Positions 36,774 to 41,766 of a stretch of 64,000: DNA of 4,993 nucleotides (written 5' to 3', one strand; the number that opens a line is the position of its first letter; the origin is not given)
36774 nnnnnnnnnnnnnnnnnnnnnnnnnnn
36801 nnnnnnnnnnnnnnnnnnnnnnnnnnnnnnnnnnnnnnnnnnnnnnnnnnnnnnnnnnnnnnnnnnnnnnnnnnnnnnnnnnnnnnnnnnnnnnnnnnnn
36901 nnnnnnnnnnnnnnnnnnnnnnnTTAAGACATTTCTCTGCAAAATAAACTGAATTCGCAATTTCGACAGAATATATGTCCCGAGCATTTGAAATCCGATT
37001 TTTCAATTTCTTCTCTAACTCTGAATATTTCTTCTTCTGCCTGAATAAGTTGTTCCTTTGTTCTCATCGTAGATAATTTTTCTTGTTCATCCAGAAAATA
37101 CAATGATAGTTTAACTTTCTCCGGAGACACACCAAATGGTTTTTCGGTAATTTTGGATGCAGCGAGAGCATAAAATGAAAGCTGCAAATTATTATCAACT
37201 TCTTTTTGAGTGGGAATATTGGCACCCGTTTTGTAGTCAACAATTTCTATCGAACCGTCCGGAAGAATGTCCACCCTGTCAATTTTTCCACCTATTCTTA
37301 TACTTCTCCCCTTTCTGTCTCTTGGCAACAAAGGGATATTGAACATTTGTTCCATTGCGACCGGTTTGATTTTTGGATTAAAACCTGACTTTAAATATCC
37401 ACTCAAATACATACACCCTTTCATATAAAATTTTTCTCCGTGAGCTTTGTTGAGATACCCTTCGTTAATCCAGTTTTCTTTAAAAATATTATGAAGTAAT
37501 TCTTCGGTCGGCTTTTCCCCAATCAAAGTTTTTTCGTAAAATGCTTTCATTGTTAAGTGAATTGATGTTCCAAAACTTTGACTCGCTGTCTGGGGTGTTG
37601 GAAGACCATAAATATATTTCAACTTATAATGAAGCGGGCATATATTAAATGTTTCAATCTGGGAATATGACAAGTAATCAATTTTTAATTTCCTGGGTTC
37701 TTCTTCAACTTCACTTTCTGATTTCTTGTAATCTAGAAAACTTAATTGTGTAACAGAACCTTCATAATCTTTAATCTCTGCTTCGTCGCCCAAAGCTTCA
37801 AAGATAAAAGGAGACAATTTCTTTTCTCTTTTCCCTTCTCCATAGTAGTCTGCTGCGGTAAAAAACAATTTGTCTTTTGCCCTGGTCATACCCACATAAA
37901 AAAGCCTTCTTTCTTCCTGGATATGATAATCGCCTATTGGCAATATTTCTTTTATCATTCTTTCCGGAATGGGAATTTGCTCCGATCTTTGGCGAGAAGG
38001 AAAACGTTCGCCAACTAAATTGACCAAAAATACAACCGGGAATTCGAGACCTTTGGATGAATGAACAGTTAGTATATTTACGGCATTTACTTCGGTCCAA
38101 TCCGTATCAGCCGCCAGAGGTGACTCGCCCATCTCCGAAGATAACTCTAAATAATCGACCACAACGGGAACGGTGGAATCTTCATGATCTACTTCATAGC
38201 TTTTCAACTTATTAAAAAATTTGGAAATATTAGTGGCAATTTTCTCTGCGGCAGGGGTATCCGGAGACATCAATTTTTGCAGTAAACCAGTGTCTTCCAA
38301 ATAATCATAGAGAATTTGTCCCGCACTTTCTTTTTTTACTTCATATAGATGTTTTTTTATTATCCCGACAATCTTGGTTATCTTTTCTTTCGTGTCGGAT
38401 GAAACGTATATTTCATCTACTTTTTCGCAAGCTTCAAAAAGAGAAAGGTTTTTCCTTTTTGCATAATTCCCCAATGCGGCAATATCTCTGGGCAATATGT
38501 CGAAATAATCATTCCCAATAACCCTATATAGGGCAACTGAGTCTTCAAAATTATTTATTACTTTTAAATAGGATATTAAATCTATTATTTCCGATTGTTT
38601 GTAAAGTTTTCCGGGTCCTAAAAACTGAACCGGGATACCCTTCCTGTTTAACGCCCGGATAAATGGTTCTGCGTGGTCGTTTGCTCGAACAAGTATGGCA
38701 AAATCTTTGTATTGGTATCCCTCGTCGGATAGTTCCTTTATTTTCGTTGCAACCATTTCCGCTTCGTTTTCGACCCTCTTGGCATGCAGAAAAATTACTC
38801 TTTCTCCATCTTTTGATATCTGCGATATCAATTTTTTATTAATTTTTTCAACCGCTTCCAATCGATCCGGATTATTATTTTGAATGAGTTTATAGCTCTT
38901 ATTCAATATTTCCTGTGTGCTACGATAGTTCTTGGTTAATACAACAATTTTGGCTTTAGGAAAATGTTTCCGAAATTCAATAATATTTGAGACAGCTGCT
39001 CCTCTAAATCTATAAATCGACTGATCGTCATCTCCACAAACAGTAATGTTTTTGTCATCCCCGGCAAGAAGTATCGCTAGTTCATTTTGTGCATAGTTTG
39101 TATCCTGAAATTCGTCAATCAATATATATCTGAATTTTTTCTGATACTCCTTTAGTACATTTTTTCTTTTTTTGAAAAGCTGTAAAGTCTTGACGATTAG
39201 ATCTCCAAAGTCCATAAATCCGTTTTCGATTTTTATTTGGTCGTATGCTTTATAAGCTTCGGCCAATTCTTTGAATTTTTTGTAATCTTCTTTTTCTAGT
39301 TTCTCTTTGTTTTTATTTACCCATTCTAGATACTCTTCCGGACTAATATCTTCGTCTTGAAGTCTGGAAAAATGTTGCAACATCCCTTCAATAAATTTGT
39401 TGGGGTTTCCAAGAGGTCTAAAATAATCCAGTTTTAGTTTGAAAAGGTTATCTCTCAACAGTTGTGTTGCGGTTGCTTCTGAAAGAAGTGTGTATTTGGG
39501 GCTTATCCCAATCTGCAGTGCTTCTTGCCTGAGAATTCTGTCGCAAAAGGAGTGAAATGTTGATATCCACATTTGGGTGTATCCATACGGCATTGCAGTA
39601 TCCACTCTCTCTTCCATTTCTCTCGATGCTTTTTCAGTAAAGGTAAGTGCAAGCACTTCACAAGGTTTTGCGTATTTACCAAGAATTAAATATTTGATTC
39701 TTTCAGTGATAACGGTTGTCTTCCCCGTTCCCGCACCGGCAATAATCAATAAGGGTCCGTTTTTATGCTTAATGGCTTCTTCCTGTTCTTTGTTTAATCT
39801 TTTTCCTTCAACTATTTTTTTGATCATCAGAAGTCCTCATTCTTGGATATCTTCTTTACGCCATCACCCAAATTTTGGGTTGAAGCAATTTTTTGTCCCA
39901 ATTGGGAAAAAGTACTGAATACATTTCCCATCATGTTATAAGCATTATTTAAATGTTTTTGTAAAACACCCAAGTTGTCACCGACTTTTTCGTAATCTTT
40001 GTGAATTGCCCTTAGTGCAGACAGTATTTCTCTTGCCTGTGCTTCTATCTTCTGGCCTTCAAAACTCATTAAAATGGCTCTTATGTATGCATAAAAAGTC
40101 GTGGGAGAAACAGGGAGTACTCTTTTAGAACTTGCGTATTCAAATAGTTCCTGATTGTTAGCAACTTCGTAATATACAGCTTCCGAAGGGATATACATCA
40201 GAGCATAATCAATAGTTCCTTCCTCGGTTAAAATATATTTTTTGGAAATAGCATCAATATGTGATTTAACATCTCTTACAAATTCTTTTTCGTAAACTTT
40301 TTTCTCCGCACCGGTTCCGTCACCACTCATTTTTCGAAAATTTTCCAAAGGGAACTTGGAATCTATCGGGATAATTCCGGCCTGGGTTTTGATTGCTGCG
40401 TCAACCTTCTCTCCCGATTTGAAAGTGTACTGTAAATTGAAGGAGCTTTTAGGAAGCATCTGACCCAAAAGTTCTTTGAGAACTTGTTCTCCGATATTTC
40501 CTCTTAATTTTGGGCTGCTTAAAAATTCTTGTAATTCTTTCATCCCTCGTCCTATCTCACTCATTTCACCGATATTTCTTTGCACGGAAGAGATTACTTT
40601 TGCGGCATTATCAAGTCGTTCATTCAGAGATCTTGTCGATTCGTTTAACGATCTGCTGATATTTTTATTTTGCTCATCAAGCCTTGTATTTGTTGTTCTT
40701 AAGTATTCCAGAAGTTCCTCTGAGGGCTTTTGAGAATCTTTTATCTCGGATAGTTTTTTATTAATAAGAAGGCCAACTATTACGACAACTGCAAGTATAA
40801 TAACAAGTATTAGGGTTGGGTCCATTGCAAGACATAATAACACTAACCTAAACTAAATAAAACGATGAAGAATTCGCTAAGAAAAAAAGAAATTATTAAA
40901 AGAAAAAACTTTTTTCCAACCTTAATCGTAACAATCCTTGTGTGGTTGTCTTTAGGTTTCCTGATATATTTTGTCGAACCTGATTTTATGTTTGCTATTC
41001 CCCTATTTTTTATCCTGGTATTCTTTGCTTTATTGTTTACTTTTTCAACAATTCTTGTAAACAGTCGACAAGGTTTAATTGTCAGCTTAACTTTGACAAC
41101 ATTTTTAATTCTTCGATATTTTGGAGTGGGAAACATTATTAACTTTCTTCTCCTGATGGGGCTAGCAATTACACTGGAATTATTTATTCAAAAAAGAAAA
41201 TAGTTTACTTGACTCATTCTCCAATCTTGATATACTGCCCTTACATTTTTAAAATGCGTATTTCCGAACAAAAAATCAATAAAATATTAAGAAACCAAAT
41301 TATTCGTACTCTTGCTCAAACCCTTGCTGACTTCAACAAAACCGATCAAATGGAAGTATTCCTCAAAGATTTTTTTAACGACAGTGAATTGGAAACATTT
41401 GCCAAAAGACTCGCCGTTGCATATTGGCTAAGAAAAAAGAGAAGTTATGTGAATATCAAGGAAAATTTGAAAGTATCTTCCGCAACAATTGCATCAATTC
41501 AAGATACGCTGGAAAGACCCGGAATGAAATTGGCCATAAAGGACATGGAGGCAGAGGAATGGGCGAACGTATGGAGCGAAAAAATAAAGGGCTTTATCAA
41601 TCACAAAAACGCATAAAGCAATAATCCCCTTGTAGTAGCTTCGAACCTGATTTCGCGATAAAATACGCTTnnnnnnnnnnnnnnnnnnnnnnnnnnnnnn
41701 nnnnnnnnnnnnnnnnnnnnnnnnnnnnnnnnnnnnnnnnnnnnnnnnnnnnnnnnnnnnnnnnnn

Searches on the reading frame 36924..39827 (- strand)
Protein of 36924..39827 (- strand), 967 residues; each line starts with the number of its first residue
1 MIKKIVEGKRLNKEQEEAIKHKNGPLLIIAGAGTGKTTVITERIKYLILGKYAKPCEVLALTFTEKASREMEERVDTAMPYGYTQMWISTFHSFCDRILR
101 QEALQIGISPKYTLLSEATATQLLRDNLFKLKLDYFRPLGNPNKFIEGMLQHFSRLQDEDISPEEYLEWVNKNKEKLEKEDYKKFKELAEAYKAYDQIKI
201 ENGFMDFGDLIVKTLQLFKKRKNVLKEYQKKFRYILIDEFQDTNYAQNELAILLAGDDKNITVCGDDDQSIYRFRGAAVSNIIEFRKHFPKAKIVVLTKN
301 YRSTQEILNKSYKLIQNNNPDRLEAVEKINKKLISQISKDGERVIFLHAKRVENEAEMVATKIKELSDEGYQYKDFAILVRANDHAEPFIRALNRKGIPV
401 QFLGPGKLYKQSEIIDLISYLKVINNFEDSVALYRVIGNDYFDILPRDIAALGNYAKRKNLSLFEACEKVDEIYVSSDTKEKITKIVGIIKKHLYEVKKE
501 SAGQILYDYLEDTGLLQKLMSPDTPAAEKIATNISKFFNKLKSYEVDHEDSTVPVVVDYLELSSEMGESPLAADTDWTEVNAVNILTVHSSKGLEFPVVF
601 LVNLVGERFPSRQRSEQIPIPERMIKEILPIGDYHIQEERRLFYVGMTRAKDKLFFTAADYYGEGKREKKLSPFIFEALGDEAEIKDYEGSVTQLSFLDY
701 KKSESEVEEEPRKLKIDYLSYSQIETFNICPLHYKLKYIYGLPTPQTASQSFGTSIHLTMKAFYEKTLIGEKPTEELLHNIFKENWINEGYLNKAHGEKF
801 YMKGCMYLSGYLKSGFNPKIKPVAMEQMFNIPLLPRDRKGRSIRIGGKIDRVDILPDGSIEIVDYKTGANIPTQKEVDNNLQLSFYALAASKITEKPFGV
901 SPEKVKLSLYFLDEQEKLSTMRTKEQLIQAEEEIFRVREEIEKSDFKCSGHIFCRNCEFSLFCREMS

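Call 8: search_protein_families(library=pfam, proteins=[window:36924-39827:-], max_evalue=0.001)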
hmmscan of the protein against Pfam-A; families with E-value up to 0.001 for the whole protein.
window:36924-39827:- (967 aa): 10 families
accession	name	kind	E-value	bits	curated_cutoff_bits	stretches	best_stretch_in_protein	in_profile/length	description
PF00580.27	UvrD-helicase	-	2.4e-79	267.3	23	1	11-290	1-271/271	UvrD/REP helicase N-terminal domain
PF13361.12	UvrD_C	-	3.9e-57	194.7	25.6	1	295-659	1-348/350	UvrD-like helicase C-terminal domain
PF12705.13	PDDEXK_1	-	3.6e-38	132.4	22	1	719-964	2-247/247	PD-(D/E)XK nuclease superfamily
PF13245.12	AAA_19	-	9.2e-23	81.3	25.1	1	15-275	1-134/134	AAA domain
PF13538.12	UvrD_C_2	-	5.1e-12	45.9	27.4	2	633-656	28-51/52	UvrD-like helicase C-terminal domain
PF13604.12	AAA_30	-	2.1e-07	31.3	27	0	11-77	2-68/191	AAA domain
PF10926.14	DUF2800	-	8.8e-07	28.9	21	1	847-965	120-234/368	Protein of unknown function (DUF2800)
PF01443.25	Viral_helicase1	-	2e-06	28.3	21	0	226-321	55-150/228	Viral superfamily 1 RNA helicase core domain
PF13086.12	AAA_11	-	4e-06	27.2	27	1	11-239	2-221/257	AAA domain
PF13087.12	AAA_12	-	0.00035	20.6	27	0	291-358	14-81/195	AAA domain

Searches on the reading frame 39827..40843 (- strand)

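Call 8: search_protein_families(library=pfam, proteins=[window:39827-40843:-], max_evalue=0.001)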
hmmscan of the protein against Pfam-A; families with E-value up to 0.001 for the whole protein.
window:39827-40843:- (338 aa): 5 families
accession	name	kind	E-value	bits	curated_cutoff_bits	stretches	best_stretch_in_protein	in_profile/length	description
PF02646.22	RmuC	-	1e-55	189.3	26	1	54-326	2-285/291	RmuC family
PF04108.17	ATG17_like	-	4.7e-05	23.5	43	1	48-324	54-268/355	Autophagy protein ATG17-like domain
PF04513.17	Baculo_PEP_C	-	0.00074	20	38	0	264-322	63-118/140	Baculovirus polyhedron envelope protein, PEP, C terminus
PF06295.17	ZapG-like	-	0.00078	19.9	33.5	0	15-84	3-69/123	Z-ring associated protein G-like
PF14584.11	DUF4446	-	0.00094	19.7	27.4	0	12-84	8-82/150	Protein of unknown function (DUF4446)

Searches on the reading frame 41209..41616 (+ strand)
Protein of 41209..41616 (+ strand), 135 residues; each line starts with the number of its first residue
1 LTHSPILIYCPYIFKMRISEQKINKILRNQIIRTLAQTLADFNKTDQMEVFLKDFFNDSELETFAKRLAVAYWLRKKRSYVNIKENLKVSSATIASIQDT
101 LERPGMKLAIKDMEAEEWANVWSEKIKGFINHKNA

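Call 8: search_protein_families(library=pfam, proteins=[window:41209-41616:+], max_evalue=0.001)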
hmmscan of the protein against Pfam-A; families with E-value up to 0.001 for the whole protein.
window:41209-41616:+ (135 aa): 1 family
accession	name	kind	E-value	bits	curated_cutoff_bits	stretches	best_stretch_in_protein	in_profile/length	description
PF01371.25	Trp_repressor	-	7.3e-11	42.4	27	1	34-102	5-74/88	Trp repressor protein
